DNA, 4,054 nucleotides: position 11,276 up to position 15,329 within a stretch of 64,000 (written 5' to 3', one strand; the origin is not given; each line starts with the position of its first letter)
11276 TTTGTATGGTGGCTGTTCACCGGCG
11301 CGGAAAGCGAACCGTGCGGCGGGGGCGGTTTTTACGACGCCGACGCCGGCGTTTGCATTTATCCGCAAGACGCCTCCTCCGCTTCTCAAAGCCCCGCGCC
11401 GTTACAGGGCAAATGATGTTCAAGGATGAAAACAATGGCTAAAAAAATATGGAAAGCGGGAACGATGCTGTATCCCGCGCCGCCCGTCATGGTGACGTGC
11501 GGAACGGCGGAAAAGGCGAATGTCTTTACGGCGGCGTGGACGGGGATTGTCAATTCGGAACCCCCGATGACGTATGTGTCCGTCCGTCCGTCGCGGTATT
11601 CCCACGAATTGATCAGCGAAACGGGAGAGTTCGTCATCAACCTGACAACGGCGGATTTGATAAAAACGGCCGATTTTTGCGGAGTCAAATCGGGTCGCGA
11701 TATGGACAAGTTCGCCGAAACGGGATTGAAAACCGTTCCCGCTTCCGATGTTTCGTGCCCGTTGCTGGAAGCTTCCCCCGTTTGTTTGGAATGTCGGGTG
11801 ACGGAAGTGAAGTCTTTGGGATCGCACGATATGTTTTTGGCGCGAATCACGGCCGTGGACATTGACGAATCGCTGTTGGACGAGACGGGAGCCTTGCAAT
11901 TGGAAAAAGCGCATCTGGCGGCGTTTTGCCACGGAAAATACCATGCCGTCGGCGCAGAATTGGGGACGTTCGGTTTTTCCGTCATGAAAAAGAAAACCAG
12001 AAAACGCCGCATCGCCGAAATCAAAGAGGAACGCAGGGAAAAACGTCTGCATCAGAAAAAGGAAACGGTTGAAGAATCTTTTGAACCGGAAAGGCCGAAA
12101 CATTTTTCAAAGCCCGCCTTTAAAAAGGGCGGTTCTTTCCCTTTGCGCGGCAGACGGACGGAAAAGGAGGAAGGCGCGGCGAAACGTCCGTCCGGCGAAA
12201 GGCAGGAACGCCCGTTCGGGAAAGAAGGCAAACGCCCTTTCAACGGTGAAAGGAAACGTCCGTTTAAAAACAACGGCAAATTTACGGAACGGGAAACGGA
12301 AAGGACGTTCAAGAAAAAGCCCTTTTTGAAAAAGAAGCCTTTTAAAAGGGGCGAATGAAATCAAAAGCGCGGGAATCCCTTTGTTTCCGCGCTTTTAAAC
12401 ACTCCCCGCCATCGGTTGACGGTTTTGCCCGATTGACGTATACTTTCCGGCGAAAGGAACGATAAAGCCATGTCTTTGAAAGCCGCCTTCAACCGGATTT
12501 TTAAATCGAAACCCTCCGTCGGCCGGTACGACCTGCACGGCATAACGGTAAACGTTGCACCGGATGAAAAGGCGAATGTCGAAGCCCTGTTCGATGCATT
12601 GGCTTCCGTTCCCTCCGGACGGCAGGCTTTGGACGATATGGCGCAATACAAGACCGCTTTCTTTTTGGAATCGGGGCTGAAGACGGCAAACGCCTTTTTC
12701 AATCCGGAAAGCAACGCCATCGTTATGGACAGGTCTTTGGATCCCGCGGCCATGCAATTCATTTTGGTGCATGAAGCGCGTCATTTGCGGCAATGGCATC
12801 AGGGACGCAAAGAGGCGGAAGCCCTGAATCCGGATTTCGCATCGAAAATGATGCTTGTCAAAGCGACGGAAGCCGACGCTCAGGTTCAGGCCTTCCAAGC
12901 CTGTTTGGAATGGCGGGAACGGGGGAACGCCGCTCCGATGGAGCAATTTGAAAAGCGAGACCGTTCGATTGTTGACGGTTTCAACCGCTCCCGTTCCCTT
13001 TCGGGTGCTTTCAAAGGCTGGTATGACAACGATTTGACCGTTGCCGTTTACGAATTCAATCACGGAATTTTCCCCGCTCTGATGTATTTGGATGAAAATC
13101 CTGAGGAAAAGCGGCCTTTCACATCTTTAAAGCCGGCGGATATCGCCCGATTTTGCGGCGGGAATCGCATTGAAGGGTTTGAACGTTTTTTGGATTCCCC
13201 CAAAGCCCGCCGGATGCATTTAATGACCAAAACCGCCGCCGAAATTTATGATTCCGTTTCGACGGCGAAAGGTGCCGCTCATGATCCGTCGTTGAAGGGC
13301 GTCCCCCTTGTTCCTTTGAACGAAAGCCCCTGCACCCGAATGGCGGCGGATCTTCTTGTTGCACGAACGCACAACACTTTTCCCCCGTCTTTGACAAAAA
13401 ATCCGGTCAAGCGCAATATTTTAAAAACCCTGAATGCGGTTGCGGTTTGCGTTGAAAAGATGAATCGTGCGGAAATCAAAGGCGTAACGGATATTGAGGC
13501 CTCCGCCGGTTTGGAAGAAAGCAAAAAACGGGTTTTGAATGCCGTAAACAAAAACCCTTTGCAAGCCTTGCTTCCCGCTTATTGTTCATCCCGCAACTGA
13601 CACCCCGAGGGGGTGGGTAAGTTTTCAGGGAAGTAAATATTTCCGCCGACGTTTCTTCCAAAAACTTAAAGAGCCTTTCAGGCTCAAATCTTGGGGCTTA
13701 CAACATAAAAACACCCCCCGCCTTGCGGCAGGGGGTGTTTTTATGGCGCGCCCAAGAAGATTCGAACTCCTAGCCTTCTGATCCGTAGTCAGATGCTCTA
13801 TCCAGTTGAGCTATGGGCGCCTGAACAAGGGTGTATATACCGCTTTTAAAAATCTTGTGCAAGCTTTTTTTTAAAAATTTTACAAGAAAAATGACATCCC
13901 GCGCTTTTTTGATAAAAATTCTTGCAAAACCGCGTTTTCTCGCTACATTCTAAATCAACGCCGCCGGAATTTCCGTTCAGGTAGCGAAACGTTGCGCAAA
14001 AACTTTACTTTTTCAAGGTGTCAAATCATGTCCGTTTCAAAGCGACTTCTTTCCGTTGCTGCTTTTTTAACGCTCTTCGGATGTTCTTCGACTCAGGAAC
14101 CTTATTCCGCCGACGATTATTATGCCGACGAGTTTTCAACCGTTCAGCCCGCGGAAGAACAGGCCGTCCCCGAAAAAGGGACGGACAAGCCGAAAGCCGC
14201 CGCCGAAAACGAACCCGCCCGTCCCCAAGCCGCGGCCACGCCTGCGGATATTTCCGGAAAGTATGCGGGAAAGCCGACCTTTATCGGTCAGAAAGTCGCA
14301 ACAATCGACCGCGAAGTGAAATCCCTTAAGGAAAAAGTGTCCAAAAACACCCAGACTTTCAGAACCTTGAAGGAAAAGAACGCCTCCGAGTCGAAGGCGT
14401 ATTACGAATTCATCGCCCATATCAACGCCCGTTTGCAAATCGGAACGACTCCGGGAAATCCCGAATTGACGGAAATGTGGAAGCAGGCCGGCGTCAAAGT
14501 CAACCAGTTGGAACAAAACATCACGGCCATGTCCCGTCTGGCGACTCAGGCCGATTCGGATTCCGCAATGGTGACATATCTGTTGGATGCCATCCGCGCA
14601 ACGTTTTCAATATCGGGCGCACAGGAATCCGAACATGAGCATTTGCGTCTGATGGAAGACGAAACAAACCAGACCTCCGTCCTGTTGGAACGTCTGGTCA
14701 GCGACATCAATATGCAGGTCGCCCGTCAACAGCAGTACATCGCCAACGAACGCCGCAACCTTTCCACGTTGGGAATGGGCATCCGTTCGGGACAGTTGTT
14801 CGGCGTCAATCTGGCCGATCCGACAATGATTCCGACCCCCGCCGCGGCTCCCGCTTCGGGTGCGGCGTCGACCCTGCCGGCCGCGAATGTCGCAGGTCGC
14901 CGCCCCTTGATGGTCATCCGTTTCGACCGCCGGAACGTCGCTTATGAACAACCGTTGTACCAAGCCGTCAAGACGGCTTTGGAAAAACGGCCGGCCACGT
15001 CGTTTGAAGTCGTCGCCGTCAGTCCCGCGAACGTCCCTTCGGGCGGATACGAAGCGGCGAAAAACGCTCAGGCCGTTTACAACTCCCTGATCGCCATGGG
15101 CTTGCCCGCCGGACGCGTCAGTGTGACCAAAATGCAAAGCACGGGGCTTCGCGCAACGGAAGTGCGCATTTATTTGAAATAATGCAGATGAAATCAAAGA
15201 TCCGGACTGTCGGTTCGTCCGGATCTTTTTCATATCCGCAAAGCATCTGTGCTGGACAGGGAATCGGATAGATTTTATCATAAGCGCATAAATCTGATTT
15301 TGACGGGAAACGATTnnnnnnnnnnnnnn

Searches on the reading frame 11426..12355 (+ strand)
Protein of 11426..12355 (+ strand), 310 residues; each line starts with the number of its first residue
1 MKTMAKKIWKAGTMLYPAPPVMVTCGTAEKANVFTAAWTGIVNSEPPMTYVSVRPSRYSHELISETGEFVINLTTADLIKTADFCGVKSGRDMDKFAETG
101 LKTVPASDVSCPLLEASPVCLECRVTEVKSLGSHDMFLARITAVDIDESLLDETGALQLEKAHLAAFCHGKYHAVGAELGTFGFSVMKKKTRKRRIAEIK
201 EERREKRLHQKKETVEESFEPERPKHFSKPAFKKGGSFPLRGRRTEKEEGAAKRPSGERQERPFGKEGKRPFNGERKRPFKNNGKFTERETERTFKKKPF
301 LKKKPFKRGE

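Call 59: search_protein_families(library=pfam, proteins=[window:11426-12355:+], max_evalue=0.001)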
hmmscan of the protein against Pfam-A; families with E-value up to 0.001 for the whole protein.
window:11426-12355:+ (310 aa): 1 family
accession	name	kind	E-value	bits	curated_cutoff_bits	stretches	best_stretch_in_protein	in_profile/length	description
PF01613.24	Flavin_Reduct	-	4.3e-31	108.5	27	1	16-171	4-148/153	Flavin reductase like domain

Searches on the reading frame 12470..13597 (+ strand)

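Call 3: search_protein_families(library=pfam, proteins=[window:12470-13597:+], max_evalue=10)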
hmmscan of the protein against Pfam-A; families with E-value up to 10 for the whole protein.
window:12470-13597:+ (376 aa): 1 family
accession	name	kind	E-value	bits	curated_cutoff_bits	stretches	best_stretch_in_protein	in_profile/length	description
PF20573.4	DUF6782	-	1.6e-36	126.2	27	1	29-198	23-202/241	Putative metallopeptidase family (DUF6782)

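Call 4: search_protein_families(library=ncbifam, proteins=[window:12470-13597:+], max_evalue=10)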
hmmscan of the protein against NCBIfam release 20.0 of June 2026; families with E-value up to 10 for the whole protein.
window:12470-13597:+ (376 aa): 0 families

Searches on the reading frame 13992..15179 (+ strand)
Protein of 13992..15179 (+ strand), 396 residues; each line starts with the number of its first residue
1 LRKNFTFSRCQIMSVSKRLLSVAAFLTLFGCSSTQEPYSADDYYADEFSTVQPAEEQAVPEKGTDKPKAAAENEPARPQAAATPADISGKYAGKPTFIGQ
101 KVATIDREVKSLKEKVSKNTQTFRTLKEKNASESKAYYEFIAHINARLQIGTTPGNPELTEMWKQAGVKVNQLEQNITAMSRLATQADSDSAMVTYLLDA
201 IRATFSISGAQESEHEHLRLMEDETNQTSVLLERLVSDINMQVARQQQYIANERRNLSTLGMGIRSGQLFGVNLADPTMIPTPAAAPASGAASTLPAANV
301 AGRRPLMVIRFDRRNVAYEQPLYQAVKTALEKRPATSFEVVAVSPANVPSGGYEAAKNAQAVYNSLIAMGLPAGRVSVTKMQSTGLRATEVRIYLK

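Call 3: search_protein_families(library=pfam, proteins=[window:13992-15179:+], max_evalue=10)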
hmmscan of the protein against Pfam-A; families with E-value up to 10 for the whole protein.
window:13992-15179:+ (396 aa): 4 families
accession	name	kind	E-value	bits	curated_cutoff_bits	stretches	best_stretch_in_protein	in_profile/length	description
PF04102.17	SlyX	-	0.095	13.8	30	1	231-260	14-43/67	SlyX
PF24915.1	Spectrin_SESTD1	-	0.19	12.6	27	0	215-245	4-34/110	SESTD1-like, spectrin repeat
PF05531.17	NPV_P10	-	0.36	11.8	29.8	0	100-128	11-42/75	Nucleopolyhedrovirus P10 protein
PF18504.6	Csm1_N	-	0.62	10.9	26.3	1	99-132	33-66/70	Csm1 N-terminal domain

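Call 4: search_protein_families(library=ncbifam, proteins=[window:13992-15179:+], max_evalue=10)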
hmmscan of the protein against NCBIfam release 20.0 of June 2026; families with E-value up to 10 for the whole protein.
window:13992-15179:+ (396 aa): 2 families
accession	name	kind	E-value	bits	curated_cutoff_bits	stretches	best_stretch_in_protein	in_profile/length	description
NF002244.0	PRK01156.1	equivalog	0.014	13.5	847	1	86-257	469-631/895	DNA double-strand break repair ATPase Rad50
NF010293.0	PRK13733.1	subfamily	0.11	12.9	150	1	20-115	8-102/171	F-type conjugal transfer protein TraV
